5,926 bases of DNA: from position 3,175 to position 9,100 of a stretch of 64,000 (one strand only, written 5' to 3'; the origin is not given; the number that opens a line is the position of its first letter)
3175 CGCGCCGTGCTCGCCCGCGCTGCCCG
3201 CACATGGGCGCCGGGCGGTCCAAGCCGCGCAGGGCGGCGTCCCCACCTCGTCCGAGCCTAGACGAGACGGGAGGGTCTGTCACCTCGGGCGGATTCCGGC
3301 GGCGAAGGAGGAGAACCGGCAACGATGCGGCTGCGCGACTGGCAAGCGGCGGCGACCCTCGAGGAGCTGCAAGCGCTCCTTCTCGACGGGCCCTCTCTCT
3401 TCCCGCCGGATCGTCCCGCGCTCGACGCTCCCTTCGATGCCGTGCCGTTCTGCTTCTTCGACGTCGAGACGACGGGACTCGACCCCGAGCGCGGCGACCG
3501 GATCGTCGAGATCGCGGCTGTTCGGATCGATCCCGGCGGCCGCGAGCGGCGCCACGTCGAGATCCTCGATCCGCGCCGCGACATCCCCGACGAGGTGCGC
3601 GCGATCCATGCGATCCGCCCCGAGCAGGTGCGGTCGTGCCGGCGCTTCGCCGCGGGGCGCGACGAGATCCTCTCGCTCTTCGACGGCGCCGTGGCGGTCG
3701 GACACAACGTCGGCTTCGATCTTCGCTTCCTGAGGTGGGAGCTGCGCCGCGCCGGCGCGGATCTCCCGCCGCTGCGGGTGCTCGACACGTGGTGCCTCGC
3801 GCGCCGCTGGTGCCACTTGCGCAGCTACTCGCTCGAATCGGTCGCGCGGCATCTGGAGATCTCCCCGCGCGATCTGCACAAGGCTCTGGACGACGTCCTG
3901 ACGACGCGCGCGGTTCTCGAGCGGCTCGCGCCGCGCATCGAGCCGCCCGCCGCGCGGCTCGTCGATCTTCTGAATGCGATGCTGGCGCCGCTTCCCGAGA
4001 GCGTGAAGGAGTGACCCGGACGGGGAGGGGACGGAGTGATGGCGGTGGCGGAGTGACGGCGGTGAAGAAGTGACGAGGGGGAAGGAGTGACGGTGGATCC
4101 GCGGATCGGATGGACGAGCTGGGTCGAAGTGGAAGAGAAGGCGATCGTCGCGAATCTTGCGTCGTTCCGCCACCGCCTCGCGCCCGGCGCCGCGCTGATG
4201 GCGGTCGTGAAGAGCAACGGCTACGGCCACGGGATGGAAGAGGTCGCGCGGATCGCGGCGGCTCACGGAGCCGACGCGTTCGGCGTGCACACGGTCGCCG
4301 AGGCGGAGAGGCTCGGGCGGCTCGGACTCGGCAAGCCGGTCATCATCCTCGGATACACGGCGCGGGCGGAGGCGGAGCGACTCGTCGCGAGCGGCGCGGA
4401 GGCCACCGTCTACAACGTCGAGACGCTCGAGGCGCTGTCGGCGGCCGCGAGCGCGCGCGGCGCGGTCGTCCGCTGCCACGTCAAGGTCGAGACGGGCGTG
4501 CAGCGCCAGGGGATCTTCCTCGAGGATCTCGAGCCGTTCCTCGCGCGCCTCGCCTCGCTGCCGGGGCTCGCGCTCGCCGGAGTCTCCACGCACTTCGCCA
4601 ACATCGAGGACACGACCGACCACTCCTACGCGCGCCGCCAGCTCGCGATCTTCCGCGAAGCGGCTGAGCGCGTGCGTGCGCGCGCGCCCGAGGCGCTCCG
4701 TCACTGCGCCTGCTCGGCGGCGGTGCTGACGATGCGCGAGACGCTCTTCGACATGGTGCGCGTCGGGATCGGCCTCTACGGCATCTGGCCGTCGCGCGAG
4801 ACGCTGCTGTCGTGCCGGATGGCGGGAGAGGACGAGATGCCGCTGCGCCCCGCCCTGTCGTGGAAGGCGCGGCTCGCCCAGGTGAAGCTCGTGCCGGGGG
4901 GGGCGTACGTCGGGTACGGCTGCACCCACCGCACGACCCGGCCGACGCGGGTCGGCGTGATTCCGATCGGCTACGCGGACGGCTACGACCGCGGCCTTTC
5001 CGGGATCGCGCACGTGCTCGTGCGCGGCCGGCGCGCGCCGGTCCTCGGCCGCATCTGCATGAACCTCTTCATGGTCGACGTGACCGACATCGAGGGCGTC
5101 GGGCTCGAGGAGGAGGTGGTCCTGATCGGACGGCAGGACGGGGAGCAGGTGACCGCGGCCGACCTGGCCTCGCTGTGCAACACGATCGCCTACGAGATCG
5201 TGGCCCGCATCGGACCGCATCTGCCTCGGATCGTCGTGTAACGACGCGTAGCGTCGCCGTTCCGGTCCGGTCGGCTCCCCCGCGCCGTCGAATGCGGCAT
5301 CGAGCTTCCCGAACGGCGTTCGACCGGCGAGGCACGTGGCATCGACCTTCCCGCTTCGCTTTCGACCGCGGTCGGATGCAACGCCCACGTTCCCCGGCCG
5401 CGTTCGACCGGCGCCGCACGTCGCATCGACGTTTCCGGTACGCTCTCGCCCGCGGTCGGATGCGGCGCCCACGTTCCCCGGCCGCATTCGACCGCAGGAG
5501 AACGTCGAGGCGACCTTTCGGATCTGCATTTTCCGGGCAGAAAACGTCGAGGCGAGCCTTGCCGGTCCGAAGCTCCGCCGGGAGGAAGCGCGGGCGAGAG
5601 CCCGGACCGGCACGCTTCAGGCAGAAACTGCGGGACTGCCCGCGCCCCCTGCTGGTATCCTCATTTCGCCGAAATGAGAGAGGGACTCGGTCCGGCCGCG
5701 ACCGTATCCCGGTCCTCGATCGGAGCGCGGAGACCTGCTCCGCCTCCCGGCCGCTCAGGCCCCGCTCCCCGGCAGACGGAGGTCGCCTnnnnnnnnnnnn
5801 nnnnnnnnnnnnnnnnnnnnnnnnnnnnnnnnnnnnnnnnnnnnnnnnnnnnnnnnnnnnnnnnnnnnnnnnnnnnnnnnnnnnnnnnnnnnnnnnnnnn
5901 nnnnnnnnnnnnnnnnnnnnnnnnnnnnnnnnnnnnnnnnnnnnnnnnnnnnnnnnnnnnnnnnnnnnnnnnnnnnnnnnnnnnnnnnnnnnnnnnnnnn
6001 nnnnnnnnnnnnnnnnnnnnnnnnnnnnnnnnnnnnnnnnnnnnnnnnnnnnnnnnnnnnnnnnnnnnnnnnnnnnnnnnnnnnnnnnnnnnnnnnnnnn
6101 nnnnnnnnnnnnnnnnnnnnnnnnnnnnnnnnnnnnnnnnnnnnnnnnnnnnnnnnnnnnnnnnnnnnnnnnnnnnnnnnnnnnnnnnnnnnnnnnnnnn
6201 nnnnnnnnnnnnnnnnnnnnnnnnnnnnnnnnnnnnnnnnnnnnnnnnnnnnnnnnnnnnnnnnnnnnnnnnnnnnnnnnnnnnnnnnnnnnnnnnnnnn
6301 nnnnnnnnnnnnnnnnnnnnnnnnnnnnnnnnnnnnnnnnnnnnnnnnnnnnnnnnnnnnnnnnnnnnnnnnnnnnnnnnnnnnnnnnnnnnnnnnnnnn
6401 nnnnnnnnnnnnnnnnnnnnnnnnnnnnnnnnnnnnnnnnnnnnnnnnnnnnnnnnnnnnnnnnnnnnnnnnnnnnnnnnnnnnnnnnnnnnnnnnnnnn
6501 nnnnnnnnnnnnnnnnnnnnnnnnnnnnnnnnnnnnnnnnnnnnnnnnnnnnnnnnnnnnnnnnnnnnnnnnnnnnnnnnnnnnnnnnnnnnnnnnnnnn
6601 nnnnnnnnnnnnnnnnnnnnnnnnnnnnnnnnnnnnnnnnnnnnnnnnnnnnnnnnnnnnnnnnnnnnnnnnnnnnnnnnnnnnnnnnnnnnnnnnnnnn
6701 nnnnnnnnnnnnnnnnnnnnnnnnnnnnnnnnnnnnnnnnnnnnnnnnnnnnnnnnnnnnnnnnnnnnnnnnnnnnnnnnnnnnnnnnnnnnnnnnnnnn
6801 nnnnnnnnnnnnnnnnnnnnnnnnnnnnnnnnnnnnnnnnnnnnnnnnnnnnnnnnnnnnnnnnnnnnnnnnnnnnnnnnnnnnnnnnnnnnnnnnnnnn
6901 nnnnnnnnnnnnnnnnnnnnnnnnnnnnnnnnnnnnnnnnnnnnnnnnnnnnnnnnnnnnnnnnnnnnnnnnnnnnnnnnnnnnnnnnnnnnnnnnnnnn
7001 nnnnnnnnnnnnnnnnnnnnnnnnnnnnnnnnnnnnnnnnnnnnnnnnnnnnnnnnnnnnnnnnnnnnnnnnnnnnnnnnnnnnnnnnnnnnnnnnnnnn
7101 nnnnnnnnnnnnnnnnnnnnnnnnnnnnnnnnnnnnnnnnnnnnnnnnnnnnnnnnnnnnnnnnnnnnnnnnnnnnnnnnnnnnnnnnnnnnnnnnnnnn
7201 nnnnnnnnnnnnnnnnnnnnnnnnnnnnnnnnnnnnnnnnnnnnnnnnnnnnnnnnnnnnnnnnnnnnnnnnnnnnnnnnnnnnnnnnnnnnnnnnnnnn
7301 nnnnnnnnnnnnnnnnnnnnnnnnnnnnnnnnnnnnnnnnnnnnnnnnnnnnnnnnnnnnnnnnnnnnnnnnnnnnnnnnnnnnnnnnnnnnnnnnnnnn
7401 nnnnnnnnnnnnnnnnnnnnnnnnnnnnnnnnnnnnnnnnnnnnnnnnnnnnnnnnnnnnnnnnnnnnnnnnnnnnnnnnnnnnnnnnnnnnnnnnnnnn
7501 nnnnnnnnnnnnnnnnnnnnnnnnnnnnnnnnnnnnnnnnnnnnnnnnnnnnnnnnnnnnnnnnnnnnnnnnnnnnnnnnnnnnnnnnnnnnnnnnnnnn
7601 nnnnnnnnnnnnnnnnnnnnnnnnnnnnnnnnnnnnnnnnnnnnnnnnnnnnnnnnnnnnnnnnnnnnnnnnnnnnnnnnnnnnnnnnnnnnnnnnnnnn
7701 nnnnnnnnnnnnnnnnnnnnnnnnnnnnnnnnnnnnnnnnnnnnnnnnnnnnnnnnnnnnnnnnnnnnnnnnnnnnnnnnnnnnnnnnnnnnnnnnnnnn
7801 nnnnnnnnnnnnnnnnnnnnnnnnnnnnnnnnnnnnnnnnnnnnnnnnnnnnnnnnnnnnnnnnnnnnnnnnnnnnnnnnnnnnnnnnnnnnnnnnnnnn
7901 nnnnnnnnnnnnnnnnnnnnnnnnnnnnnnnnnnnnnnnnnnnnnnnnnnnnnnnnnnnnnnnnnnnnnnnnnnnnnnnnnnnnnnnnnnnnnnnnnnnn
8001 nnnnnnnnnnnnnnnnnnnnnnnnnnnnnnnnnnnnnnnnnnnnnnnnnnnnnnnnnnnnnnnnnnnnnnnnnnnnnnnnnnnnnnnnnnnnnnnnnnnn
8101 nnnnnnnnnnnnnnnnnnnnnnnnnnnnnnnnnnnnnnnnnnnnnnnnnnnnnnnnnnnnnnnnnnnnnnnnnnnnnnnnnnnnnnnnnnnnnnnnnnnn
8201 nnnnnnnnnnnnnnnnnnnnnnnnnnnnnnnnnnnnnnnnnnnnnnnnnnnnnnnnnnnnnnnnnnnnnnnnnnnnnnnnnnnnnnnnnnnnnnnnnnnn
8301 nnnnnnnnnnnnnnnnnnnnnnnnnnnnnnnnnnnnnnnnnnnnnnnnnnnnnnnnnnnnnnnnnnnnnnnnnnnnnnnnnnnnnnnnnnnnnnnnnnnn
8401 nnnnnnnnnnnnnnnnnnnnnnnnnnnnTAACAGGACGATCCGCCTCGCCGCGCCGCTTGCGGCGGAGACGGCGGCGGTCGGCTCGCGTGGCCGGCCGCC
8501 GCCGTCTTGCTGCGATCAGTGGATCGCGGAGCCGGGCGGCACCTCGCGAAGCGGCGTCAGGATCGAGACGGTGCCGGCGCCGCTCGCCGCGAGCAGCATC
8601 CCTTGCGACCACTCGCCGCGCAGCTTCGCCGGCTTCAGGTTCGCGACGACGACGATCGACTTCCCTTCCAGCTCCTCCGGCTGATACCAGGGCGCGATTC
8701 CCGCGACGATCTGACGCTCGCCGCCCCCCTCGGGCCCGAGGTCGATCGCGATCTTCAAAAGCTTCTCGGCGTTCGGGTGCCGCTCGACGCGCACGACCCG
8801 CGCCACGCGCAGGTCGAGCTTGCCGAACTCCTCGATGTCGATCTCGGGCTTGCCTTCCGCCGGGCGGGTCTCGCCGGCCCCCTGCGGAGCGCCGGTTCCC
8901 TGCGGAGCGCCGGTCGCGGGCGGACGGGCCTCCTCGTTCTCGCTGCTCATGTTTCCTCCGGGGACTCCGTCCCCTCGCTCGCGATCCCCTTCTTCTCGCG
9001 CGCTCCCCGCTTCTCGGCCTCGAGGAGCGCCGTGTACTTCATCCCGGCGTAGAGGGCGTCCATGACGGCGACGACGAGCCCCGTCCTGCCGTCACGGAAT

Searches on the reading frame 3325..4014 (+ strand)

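Call 91: search_protein_families(library=pfam, proteins=[window:3325-4014:+], max_evalue=0.0001)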
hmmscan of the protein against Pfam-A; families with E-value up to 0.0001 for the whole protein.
window:3325-4014:+ (229 aa): 2 families
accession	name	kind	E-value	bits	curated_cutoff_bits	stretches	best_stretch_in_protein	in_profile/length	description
PF00929.31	RNase_T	-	2.4e-28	100.2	24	1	44-197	2-163/164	Exonuclease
PF13482.12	RNase_H_2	-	6.1e-05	23.5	22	0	43-182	1-118/165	RNase_H superfamily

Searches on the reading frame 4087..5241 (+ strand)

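Call 91: search_protein_families(library=pfam, proteins=[window:4087-5241:+], max_evalue=0.0001)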
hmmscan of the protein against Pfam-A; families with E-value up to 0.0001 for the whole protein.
window:4087-5241:+ (384 aa): 2 families
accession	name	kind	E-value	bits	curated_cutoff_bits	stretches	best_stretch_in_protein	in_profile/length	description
PF01168.26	Ala_racemase_N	-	1.5e-58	198.6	24.1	1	17-233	3-218/220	Alanine racemase, N-terminal domain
PF00842.27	Ala_racemase_C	-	4.4e-44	149.6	25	1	256-382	1-126/127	Alanine racemase, C-terminal domain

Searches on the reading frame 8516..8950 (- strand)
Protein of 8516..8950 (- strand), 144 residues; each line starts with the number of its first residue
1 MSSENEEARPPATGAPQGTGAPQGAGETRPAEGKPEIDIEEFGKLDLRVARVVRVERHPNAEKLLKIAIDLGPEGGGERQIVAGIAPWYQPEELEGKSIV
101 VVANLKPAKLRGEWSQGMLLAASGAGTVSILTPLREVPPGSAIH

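Call 91: search_protein_families(library=pfam, proteins=[window:8516-8950:-], max_evalue=0.0001)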
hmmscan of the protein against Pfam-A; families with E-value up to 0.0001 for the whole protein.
window:8516-8950:- (144 aa): 1 family
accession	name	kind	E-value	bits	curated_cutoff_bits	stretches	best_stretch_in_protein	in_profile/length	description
PF01588.26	tRNA_bind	-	1.6e-30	105.5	27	1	47-141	1-95/96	Putative tRNA binding domain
